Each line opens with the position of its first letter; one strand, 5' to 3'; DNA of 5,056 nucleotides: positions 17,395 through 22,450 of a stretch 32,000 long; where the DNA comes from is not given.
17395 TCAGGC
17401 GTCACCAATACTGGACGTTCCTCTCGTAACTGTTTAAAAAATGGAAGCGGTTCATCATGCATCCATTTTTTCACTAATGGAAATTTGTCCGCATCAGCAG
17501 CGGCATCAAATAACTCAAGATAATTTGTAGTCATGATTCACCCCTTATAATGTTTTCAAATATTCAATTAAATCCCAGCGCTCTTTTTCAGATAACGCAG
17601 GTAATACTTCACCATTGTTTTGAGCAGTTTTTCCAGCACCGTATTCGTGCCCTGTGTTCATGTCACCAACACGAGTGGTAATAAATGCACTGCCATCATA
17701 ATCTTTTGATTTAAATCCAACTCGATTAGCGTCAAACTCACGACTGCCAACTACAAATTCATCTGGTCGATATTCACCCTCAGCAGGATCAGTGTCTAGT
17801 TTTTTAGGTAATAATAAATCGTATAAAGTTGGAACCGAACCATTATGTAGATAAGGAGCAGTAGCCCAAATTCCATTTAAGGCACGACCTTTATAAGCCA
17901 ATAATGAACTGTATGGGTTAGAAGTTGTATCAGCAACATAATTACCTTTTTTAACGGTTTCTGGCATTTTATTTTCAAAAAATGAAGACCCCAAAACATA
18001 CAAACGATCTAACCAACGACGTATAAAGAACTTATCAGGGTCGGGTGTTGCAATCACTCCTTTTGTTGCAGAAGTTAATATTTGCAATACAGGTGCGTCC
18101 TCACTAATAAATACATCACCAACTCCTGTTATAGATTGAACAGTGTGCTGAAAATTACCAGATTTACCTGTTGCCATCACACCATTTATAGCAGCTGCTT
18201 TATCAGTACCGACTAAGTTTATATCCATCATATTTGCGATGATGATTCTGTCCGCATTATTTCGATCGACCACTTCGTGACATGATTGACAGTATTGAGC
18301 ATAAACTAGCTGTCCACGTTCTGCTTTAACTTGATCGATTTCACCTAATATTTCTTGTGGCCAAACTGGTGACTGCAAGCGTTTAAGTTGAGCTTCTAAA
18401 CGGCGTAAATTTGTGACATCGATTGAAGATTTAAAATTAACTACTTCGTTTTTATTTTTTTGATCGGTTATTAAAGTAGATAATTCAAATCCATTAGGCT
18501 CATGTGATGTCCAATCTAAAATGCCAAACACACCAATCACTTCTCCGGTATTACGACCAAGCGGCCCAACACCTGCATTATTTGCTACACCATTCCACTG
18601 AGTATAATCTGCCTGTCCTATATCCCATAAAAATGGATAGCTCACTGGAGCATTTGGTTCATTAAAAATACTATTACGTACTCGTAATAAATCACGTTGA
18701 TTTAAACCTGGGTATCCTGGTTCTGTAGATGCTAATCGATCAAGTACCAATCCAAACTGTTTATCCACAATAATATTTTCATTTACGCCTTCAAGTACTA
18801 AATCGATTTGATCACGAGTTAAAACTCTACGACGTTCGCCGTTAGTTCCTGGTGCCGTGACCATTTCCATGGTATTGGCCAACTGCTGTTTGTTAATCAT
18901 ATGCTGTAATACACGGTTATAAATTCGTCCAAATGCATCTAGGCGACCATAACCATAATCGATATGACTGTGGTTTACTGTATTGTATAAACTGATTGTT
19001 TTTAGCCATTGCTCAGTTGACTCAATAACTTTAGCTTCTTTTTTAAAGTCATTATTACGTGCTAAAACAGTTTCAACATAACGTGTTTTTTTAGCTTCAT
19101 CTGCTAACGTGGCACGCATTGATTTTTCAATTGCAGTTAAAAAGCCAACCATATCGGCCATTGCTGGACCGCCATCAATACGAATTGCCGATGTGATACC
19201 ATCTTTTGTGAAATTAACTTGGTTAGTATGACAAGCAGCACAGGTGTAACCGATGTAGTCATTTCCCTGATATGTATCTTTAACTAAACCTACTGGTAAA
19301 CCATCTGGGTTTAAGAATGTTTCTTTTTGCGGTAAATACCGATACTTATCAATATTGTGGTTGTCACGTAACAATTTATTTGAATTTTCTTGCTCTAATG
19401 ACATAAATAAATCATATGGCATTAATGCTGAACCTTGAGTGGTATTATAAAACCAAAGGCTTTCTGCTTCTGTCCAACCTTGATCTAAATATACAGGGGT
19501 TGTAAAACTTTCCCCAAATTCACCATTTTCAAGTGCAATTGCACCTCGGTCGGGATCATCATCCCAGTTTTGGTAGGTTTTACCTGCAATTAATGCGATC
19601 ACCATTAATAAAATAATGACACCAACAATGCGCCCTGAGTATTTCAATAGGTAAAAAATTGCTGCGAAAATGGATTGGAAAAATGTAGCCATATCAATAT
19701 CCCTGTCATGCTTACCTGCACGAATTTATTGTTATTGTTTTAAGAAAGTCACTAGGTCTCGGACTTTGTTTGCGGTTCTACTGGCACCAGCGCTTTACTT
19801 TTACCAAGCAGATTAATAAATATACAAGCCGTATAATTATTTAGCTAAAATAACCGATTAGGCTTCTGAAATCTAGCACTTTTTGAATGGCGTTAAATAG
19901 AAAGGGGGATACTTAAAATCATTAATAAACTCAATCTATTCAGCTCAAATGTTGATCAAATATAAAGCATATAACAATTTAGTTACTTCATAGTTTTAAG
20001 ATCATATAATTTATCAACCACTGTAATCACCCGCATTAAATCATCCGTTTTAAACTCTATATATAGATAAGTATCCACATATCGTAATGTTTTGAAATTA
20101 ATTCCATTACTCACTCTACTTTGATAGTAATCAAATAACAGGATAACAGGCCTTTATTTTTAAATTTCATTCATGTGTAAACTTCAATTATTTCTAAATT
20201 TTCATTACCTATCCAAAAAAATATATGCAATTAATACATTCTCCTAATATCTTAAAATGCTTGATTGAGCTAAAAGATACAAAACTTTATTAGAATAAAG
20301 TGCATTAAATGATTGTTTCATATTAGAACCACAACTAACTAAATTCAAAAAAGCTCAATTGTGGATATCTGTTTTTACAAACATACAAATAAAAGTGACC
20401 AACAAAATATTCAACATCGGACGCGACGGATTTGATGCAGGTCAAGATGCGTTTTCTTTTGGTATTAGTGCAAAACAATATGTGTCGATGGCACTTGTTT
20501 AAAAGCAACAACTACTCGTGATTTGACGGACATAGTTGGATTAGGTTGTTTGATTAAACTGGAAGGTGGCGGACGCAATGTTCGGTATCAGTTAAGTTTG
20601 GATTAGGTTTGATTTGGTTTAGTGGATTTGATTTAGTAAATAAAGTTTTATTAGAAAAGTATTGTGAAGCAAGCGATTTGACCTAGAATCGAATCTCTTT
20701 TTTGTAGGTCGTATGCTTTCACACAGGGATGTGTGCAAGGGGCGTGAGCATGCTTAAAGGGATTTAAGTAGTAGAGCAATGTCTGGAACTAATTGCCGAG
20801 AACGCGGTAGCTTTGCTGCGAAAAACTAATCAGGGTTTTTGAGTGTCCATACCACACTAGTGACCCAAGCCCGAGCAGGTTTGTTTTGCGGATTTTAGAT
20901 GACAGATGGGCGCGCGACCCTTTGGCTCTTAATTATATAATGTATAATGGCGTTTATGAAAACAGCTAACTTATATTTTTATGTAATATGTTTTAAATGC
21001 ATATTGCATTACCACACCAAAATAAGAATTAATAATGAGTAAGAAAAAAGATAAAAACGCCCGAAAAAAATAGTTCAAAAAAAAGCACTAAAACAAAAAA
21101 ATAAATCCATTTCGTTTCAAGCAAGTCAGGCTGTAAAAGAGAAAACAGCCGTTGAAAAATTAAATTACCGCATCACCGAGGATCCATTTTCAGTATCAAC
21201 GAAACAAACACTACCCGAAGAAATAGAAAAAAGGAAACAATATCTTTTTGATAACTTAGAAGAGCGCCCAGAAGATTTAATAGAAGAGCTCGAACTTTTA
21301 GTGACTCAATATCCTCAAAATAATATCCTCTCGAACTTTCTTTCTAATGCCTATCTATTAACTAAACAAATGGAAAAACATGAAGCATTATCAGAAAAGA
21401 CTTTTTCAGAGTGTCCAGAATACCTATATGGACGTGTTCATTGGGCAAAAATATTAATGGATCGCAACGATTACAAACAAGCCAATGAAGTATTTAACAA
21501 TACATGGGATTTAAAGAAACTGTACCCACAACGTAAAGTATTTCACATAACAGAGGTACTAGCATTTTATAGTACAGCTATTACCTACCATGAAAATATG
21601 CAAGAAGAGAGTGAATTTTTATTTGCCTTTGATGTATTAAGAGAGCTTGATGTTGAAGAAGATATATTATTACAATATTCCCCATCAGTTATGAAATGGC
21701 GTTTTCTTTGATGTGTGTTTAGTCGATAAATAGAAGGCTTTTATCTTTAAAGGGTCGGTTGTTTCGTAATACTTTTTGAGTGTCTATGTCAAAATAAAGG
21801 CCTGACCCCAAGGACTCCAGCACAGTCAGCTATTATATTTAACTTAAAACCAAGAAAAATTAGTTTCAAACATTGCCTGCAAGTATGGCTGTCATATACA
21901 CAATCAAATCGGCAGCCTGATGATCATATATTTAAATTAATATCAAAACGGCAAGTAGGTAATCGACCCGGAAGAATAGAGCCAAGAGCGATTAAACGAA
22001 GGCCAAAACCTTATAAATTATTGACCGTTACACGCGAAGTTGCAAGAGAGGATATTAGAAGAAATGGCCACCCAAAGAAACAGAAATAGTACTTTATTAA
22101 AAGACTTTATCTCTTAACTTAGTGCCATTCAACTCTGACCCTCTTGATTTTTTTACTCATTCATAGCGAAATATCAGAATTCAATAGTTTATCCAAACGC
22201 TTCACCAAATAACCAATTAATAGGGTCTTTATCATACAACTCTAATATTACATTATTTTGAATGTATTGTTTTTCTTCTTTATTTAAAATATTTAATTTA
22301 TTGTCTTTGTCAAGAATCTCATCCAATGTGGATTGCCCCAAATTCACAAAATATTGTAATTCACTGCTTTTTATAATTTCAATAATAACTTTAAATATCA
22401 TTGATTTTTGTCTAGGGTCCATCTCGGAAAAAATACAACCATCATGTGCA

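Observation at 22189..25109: Overlapping three-gene operon: SMEK-like effector, 77-aa middle protein, coiled-coil ABC ATPase (ABC-3C-type candidate defence system)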

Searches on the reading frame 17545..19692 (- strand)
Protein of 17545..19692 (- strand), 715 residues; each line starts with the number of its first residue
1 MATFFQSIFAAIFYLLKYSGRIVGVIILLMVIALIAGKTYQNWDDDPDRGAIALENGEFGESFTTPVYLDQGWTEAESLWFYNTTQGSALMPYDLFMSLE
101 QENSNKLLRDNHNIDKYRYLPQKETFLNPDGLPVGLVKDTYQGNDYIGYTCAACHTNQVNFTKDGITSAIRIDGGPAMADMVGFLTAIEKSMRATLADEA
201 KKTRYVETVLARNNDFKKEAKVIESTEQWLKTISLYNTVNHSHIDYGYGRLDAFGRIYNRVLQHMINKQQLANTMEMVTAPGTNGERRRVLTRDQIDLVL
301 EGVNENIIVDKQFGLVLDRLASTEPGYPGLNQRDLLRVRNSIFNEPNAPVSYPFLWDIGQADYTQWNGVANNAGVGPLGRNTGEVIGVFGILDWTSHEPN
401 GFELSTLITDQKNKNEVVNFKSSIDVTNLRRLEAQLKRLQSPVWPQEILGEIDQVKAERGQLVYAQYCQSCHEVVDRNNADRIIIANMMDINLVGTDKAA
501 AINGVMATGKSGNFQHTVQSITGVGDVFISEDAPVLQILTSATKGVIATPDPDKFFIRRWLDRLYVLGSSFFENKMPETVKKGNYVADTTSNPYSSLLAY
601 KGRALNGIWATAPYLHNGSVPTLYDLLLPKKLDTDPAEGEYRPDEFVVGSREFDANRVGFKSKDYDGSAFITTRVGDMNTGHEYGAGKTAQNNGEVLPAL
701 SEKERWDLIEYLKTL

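Call 35: search_protein_families(library=pfam, proteins=[window:17545-19692:-], max_evalue=0.001)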
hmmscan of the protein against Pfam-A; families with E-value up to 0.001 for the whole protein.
window:17545-19692:- (715 aa): 3 families
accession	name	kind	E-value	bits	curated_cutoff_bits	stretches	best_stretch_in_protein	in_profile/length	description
PF21419.2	RoxA-like_Cyt-c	-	2.3e-16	59.5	26.7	1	599-631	1-33/39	RoxA-like, cytochrome c-like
PF00034.26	Cytochrom_C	-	1.2e-07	33.3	21.3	0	681-715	56-89/90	Cytochrome c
PF13442.11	Cytochrome_CBB3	-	1.3e-06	29.1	27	0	457-479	3-24/68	Cytochrome C oxidase, cbb3-type, subunit III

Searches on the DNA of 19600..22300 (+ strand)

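Call 101: search_rna_families(source=window, start=19600, end=22300, threshold=evalue, max_evalue=1)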
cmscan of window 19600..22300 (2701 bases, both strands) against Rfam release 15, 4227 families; matches with E-value up to 1: 1.
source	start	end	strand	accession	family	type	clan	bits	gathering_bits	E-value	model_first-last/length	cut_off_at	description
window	21345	21389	-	RF02716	sno_ncR3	Gene; snRNA; snoRNA; CD-box;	-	20.2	88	0.45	1-75/75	no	Small nucleolar RNA ncR3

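Call 102: search_dna_similar(query=window:19693-21822:+, collection=plasmids, mode=distant, max_evalue=0.001, max_rows=8)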
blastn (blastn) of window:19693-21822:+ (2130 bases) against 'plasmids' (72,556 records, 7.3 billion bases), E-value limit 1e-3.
No match.

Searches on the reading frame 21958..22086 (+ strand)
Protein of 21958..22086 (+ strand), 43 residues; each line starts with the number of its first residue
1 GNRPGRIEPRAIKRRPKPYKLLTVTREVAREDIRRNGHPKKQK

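Call 58: search_dna_similar(query=window:21958-22086:+, collection=plasmids, mode=protein, max_evalue=0.01, max_rows=8)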
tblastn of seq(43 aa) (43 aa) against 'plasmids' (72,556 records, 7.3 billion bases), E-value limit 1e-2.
Records with a match: 81; places in all: 129; records where one place covers at least 80% of the query: 79.
Best place of each record, by identity: 60-80% 6; <60% 75.
By first word of the organism name: Piscirickettsia 75; Pseudomonas 3; Acidovorax 2; Aeromonas 1.
By predicted mobility (MOB-suite, as given by PLSDB): non-mobilizable 46; mobilizable 33; conjugative 2.
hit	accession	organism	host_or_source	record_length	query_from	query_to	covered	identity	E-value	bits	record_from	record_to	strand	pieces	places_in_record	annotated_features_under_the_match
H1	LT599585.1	Pseudomonas veronii 1YdBTEX2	-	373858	1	43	100%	62.8%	1e-9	57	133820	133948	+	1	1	transposase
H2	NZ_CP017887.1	Pseudomonas frederiksbergensis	whole organism,glacial stream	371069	1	43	100%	62.8%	3e-9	56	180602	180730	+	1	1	none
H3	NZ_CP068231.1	Aeromonas caviae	combined sewer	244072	1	41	95%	63.4%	2e-9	57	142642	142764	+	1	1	IS4 family transposase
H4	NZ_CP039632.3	Pseudomonas veronii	Bacterial culture,sediment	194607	1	41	95%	63.4%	2e-9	57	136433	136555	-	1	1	IS4 family transposase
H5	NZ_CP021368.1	Acidovorax carolinensis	-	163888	1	38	88%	63.2%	2e-6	48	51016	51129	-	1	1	IS4 family transposase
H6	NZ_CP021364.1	Acidovorax carolinensis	-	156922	1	38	88%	63.2%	2e-6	48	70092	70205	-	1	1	IS4 family transposase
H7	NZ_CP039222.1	Piscirickettsia salmonis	Salmo salar,cell culture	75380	1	35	81%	54.3%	5e-6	47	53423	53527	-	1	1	none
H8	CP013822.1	Piscirickettsia salmonis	Oncorhynchus mykiss,muscle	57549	1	35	81%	54.3%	5e-5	44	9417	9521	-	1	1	none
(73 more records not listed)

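Call 59: get_annotated_region(hit=H3, flank=2000)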
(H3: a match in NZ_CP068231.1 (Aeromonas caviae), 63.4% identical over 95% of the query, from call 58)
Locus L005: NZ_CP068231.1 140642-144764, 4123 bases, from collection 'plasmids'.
description: Aeromonas caviae strain Aero21 plasmid p1
organism: Aeromonas caviae (NCBI taxid 648)
taxonomy: Bacteria; Pseudomonadota; Gammaproteobacteria; Aeromonadales; Aeromonadaceae; Aeromonas; Aeromonas caviae
host: -; source: combined sewer; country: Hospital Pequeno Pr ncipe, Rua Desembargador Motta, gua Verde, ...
typing (MOB-suite, as given by PLSDB): conjugative; replicon IncP,rep_cluster_2037; relaxase MOBH,MOBP; mating-pair formation MPF_T
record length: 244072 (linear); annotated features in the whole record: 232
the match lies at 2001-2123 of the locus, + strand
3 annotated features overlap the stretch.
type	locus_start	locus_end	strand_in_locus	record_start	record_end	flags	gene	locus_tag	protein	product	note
CDS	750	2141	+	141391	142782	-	-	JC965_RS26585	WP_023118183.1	IS4 family transposase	-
CDS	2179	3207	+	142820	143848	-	-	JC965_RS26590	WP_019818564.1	IS30 family transposase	-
CDS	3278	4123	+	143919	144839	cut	-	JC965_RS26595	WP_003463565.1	cation diffusion facilitator family transporter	-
